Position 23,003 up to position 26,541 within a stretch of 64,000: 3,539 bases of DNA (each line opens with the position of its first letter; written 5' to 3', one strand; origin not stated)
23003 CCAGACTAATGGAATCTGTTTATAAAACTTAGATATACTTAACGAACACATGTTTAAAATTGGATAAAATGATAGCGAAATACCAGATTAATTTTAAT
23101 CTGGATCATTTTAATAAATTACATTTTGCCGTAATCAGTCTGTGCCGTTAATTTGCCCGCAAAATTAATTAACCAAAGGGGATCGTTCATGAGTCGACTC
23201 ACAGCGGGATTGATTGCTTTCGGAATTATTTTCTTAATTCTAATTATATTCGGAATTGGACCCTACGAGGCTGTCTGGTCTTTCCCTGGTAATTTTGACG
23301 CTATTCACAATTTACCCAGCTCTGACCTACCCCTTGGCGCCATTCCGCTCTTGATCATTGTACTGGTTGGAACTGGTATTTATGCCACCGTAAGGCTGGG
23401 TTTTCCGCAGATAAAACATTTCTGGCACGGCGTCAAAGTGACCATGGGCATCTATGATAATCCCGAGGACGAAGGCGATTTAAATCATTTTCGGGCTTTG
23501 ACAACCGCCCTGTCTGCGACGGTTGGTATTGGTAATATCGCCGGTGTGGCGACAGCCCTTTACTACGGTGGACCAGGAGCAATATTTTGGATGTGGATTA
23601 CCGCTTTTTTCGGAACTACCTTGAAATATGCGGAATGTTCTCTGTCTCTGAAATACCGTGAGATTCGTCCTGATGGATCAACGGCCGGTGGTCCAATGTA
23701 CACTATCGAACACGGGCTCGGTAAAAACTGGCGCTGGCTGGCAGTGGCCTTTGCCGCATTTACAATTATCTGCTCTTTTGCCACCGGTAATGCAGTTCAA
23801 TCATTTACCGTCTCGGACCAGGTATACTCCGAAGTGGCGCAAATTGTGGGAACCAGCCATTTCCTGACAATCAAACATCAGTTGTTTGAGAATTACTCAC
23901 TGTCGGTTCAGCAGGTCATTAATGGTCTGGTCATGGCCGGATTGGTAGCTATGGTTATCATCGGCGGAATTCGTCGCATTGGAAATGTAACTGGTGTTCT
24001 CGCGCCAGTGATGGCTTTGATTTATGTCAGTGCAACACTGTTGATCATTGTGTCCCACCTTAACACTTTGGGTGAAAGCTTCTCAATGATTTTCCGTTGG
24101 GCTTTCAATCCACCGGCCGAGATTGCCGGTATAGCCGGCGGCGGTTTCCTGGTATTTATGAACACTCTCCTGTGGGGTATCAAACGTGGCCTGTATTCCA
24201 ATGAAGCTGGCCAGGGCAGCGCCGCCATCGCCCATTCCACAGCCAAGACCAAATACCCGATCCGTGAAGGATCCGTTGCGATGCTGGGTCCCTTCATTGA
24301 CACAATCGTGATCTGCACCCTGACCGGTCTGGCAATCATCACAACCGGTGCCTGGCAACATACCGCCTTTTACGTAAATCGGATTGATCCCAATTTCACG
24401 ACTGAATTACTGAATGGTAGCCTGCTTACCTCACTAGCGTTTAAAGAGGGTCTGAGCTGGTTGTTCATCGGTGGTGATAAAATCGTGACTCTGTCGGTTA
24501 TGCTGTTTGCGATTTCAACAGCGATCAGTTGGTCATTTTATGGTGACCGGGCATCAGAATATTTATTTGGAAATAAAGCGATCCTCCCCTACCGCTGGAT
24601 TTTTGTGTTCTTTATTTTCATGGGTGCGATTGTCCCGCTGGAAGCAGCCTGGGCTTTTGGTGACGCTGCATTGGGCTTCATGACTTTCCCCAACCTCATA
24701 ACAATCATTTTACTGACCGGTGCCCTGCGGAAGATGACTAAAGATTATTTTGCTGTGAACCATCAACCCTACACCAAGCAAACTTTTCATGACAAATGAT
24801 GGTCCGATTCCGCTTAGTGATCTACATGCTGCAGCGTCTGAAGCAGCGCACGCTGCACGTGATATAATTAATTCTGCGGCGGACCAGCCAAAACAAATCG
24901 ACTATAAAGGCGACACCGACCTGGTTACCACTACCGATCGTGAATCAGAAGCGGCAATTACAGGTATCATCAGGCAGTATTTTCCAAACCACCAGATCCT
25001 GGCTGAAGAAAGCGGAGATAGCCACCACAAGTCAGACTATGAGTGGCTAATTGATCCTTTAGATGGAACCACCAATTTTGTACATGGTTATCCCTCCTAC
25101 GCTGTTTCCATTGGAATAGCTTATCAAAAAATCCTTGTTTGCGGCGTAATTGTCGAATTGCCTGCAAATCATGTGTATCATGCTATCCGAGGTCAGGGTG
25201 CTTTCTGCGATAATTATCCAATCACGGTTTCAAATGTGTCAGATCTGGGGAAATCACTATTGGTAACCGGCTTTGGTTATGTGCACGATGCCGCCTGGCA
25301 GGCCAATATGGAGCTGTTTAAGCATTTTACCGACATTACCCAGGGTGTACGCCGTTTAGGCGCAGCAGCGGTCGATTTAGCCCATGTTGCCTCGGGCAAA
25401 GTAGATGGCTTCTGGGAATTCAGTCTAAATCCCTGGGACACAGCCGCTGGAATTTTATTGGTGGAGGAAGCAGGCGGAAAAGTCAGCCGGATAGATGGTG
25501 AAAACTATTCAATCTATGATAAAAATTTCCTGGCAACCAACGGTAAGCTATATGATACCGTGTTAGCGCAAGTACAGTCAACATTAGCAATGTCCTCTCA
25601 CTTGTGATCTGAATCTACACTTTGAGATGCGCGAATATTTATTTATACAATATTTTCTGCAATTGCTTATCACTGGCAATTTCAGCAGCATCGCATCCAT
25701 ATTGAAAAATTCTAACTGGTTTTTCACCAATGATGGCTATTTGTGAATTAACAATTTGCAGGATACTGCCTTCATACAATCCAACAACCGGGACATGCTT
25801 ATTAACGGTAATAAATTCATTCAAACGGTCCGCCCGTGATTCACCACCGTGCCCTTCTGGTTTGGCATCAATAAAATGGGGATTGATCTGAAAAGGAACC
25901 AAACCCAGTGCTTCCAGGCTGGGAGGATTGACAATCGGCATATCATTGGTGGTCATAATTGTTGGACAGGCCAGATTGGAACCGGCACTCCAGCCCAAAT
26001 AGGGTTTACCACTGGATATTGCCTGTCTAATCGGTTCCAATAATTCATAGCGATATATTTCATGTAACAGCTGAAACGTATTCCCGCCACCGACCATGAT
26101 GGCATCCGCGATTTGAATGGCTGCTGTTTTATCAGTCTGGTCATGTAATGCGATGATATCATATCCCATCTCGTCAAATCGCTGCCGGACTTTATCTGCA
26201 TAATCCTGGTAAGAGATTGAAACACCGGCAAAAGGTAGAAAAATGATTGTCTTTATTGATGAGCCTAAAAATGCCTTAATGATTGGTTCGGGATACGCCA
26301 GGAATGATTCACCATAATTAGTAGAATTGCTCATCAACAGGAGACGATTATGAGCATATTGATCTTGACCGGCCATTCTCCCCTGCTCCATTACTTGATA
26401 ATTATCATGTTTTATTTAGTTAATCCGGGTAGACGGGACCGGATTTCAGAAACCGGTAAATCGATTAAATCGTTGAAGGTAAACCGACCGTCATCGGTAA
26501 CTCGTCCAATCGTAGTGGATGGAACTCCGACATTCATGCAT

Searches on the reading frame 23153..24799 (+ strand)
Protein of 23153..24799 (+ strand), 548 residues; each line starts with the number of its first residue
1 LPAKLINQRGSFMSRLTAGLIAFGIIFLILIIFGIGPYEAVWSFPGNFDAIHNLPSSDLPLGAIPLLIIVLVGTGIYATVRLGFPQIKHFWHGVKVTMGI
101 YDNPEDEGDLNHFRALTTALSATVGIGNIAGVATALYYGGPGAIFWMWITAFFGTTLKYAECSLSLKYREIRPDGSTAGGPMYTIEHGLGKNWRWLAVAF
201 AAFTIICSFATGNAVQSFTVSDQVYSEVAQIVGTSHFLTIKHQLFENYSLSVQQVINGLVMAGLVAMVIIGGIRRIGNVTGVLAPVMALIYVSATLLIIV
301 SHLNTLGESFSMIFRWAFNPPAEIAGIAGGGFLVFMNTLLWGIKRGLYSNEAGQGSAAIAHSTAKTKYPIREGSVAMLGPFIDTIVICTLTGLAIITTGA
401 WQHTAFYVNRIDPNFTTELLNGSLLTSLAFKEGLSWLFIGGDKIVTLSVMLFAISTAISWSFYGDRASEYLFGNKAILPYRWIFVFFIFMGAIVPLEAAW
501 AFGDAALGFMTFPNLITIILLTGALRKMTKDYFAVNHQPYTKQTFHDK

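Call 60: search_protein_families(library=pfam, proteins=[window:23153-24799:+], max_evalue=0.00001)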
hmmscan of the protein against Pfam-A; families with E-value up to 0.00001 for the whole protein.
window:23153-24799:+ (548 aa): 1 family
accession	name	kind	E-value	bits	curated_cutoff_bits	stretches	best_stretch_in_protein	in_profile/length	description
PF01235.23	Na_Ala_symp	-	6.4e-123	411.3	24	1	105-539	8-386/392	Sodium:alanine symporter family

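Call 74: search_protein_families(library=ncbifam, proteins=[window:23153-24799:+], max_evalue=0.00001)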
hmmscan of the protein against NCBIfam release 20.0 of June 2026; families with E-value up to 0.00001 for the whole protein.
window:23153-24799:+ (548 aa): 1 family
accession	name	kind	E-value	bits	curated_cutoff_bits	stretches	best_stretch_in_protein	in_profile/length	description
TIGR00835.1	agcS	subfamily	7.2e-130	433.6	272.65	1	67-532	4-424/424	amino acid carrier protein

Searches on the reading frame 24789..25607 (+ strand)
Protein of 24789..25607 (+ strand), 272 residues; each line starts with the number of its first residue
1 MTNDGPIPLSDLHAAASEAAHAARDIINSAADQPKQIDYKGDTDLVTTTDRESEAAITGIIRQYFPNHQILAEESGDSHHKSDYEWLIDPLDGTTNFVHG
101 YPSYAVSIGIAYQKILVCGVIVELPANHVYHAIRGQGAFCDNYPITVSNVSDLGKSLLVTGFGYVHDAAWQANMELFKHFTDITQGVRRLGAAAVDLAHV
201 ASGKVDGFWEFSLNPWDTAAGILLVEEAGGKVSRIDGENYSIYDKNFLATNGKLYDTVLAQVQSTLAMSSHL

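Call 60: search_protein_families(library=pfam, proteins=[window:24789-25607:+], max_evalue=0.00001)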
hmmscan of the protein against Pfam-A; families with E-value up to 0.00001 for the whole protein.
window:24789-25607:+ (272 aa): 1 family
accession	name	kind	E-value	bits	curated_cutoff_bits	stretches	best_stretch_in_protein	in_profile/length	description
PF00459.30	Inositol_P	-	1.7e-72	244.6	27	1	11-263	4-267/271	Inositol monophosphatase family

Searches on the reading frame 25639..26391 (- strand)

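Call 60: search_protein_families(library=pfam, proteins=[window:25639-26391:-], max_evalue=0.00001)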
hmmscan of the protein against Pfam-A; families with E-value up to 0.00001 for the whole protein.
window:25639-26391:- (250 aa): 1 family
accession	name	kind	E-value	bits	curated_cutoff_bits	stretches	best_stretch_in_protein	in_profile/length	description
PF03575.23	Peptidase_S51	-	2.1e-61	207.6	23.9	1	17-220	1-205/206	Peptidase family S51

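Call 74: search_protein_families(library=ncbifam, proteins=[window:25639-26391:-], max_evalue=0.00001)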
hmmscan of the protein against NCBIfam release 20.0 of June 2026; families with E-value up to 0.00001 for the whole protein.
window:25639-26391:- (250 aa): 1 family
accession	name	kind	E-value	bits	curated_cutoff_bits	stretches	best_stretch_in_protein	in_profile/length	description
NF003642.0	PRK05282.1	equivalog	6.1e-92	307.3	156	1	16-246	2-231/233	dipeptidase PepE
